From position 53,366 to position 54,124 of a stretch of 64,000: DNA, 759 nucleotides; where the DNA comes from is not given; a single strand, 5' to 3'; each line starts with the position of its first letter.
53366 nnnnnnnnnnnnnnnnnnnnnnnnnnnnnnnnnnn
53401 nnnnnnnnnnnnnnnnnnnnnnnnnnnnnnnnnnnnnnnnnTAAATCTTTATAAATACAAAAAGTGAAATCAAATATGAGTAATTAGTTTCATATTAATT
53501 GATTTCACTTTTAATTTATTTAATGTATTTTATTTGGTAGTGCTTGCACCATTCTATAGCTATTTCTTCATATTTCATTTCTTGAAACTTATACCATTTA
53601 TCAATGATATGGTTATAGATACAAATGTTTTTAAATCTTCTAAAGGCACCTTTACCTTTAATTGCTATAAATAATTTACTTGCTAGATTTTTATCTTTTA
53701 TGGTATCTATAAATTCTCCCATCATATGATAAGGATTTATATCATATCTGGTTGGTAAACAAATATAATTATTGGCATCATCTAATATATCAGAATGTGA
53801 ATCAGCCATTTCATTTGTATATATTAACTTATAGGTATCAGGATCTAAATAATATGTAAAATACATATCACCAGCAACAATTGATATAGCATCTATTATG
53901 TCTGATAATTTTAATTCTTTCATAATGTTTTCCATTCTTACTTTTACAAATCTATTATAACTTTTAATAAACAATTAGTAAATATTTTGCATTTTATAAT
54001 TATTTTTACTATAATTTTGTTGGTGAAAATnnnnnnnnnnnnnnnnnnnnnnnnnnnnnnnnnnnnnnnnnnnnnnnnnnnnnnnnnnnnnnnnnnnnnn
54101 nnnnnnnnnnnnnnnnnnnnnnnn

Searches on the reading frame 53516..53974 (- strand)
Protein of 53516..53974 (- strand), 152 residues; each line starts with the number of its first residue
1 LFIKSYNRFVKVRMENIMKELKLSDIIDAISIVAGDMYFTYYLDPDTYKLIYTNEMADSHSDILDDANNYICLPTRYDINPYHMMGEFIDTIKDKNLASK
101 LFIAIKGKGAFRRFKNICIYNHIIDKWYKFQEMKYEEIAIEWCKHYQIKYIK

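Call 3: search_protein_families(library=pfam, proteins=[window:53516-53974:-], max_evalue=1)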
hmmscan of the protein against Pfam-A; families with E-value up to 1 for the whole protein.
window:53516-53974:- (152 aa): 2 families
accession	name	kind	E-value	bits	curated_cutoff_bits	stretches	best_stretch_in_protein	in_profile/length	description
PF03682.18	UPF0158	-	1e-08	35.8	21.1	1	25-151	10-142/157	Uncharacterised protein family (UPF0158)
PF01165.25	Ribosomal_S21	-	0.16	12.2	27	0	110-127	13-30/55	Ribosomal protein S21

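Call 4: search_protein_families(library=ncbifam, proteins=[window:53516-53974:-], max_evalue=1)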
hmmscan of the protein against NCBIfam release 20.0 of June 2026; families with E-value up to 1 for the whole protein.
window:53516-53974:- (152 aa): 0 families
